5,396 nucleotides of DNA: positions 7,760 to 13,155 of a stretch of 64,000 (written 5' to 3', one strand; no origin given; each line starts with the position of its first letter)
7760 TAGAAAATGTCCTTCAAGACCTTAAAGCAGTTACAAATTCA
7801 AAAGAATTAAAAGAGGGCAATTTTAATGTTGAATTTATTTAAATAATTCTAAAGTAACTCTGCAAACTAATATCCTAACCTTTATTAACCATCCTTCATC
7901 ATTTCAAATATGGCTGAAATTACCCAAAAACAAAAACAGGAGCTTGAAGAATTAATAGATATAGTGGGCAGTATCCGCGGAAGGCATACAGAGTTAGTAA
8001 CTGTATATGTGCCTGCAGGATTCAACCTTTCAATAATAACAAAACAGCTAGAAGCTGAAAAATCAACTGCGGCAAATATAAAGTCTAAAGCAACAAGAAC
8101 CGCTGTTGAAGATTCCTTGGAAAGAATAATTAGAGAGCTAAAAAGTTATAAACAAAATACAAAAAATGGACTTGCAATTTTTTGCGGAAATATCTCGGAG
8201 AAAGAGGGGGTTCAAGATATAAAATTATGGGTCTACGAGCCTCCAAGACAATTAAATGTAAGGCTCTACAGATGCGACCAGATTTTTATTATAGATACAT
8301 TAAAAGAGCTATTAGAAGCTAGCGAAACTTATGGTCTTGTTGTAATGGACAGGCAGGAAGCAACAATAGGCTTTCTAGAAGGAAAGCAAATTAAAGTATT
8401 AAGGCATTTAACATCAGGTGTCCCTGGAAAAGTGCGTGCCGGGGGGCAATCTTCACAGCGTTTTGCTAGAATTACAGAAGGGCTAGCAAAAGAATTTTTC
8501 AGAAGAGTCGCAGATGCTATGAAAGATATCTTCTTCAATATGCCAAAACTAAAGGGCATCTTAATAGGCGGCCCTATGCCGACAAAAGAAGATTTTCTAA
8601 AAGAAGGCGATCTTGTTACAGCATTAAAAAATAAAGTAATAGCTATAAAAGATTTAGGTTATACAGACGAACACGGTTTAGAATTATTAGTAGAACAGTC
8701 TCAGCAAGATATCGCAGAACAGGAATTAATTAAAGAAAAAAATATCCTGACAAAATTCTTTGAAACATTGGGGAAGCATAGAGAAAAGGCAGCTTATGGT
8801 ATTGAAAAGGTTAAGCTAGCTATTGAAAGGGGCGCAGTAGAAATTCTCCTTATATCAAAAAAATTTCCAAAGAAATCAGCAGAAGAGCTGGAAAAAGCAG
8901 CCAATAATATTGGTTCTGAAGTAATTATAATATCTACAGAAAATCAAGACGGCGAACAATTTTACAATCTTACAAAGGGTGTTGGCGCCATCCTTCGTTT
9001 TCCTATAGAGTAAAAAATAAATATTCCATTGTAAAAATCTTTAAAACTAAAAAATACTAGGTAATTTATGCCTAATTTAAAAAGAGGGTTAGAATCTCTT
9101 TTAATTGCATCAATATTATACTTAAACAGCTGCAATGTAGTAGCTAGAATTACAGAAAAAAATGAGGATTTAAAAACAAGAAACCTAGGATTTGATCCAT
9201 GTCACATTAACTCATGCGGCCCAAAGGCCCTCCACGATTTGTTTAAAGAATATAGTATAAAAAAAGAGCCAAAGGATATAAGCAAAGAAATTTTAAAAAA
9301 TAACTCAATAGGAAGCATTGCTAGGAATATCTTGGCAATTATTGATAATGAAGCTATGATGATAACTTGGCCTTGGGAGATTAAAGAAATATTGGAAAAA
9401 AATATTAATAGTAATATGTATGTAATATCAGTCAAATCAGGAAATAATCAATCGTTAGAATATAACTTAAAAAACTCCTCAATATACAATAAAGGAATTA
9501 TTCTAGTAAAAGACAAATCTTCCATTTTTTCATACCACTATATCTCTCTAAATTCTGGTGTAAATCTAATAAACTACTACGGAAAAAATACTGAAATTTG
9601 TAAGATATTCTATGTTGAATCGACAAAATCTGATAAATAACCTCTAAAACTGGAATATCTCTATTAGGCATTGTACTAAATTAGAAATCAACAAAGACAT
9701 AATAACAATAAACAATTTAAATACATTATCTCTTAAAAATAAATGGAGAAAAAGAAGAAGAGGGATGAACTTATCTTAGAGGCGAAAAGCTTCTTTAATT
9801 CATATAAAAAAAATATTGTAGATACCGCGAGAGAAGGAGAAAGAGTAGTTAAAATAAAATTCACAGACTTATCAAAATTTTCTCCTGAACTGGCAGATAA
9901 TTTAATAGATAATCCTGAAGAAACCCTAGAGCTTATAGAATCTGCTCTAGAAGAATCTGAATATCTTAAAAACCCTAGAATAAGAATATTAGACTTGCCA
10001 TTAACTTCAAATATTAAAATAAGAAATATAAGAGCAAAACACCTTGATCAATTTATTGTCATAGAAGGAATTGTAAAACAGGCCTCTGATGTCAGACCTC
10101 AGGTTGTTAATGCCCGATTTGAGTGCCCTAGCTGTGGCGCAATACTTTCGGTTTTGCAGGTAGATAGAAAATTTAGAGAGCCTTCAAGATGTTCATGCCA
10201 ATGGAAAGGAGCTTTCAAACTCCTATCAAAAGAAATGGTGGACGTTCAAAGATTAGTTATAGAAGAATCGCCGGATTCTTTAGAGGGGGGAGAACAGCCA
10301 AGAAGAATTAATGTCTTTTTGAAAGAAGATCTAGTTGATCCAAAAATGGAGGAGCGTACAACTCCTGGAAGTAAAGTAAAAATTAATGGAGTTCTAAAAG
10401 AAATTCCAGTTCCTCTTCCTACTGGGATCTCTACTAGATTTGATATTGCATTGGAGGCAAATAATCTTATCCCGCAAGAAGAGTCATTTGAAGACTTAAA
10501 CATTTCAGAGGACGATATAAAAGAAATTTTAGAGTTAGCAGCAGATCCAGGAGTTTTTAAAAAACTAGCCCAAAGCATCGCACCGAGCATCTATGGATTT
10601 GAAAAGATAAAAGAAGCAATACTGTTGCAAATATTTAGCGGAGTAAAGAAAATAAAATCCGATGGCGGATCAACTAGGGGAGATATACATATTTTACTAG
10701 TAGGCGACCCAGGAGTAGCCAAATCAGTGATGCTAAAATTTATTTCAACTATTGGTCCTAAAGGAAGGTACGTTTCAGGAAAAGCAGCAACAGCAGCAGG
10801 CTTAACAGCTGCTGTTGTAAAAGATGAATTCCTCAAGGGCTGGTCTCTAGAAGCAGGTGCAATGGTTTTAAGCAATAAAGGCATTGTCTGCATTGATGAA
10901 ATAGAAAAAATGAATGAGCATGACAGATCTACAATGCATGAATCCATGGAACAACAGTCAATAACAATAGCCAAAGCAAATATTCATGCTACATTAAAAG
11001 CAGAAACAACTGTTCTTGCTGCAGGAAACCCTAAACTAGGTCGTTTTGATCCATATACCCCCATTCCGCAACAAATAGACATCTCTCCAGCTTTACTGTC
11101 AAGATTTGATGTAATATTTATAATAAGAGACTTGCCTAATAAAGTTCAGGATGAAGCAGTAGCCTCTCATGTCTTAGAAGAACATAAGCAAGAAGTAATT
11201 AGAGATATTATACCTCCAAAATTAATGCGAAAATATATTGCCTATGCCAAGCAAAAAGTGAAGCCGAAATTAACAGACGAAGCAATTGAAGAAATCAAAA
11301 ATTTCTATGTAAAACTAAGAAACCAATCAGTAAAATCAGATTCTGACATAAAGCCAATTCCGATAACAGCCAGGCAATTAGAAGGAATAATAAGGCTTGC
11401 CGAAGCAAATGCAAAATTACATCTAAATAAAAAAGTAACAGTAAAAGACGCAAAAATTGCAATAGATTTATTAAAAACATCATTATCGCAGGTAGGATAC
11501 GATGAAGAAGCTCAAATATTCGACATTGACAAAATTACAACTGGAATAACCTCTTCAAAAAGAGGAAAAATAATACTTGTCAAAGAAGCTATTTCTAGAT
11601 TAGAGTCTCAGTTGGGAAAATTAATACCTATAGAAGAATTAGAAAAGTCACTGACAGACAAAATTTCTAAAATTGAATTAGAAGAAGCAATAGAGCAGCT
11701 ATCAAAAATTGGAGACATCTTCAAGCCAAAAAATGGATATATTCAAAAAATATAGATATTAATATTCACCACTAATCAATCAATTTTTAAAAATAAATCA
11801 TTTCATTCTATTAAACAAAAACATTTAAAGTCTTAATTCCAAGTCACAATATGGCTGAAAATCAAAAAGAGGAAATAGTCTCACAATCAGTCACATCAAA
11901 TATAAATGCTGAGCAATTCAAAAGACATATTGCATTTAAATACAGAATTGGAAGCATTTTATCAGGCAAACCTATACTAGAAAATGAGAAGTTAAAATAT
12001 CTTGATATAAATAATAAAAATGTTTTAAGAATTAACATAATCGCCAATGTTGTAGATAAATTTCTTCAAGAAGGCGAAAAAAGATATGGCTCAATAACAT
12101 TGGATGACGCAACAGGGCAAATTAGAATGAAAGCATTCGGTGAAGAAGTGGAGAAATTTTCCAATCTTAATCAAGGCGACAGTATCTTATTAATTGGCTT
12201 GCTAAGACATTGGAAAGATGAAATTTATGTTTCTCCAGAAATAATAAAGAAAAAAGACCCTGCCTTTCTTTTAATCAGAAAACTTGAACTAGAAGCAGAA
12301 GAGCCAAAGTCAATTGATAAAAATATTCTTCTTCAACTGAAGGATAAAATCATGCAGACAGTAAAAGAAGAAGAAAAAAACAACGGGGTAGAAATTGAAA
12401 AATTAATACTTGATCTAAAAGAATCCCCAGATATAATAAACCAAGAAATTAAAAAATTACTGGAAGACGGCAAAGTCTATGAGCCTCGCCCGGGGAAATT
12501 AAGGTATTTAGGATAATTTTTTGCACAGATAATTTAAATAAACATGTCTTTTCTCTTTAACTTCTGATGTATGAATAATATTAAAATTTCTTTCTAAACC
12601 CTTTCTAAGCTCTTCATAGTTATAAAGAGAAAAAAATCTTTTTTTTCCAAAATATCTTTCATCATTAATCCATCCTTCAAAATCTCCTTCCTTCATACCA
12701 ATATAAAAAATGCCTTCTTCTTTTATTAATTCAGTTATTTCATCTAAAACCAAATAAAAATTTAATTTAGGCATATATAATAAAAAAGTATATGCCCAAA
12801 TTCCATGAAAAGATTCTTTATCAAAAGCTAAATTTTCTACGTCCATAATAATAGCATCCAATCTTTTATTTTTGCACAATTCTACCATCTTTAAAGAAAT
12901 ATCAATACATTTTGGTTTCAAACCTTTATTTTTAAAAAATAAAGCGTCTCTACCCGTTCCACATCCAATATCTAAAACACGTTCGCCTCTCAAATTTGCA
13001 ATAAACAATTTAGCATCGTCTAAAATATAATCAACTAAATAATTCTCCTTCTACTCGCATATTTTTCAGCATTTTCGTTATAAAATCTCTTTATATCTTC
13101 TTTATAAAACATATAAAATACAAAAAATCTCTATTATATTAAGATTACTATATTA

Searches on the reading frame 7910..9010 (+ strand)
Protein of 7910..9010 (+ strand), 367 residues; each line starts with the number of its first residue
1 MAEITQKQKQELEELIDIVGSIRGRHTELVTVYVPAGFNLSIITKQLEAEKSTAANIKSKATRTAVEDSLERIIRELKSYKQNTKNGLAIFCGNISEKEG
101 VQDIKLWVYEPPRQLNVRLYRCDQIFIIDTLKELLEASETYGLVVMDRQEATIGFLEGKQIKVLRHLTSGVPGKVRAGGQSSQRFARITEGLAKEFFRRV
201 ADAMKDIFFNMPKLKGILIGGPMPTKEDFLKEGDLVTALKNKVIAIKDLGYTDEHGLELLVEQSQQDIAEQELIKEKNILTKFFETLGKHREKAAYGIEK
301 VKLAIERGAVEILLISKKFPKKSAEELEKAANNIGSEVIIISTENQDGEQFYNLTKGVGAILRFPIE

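Call 49: search_protein_families(library=pfam, proteins=[window:7910-9010:+], max_evalue=0.0001)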
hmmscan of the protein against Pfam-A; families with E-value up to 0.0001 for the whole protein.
window:7910-9010:+ (367 aa): 5 families
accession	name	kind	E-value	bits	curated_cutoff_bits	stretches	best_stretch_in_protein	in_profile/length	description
PF03464.20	eRF1_2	-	1.8e-33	116.2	27.1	1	141-269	2-132/133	eRF1 domain 2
PF03465.20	eRF1_3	-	2.2e-20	73.6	25.8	1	274-366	2-106/106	eRF1 domain 3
PF18854.6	baeRF_family10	-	6.3e-15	56.1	27.1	1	128-249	3-125/143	Bacterial archaeo-eukaryotic release factor family 10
PF03463.20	eRF1_1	-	2.2e-14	53.9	23.8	1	21-135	7-123/123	eRF1 domain 1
PF18859.6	acVLRF1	-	1.9e-10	41.5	27.1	1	144-254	5-114/130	Actinobacteria/chloroflexi VLRF1 release factor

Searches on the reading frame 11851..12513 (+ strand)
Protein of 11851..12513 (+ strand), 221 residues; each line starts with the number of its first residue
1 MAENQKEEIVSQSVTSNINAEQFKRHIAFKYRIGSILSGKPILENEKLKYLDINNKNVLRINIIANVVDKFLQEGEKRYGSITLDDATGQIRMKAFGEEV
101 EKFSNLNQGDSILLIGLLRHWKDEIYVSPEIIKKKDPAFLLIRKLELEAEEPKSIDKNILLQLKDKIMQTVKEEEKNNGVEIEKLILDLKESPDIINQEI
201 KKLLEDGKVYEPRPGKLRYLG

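Call 49: search_protein_families(library=pfam, proteins=[window:11851-12513:+], max_evalue=0.0001)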
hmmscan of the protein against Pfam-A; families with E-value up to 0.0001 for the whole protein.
window:11851-12513:+ (221 aa): 1 family
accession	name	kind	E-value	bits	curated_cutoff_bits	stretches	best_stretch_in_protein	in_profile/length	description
PF01336.31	tRNA_anti-codon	-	2.9e-06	27.5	27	1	74-128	12-68/75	OB-fold nucleic acid binding domain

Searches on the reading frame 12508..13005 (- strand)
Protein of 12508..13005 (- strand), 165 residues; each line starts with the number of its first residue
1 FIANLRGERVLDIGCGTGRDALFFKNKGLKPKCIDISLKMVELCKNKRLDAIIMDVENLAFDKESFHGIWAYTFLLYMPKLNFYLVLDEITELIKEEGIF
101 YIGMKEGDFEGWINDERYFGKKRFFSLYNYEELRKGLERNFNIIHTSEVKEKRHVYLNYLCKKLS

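Call 49: search_protein_families(library=pfam, proteins=[window:12508-13005:-], max_evalue=0.0001)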
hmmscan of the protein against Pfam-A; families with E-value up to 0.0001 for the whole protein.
window:12508-13005:- (165 aa): 5 families
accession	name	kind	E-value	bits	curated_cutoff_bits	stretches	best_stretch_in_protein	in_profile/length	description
PF13649.12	Methyltransf_25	-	2.1e-13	51.2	27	1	10-98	1-97/97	Methyltransferase domain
PF08241.18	Methyltransf_11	-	2.6e-12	47.6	21.2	1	11-102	1-95/95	Methyltransferase domain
PF13489.12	Methyltransf_23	-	4.6e-08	33.4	27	1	4-141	20-159/164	Methyltransferase domain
PF13847.12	Methyltransf_31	-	6.7e-08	32.8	27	1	7-102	4-109/145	Methyltransferase domain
PF08242.18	Methyltransf_12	-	2.1e-07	32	30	1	11-100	1-98/98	Methyltransferase domain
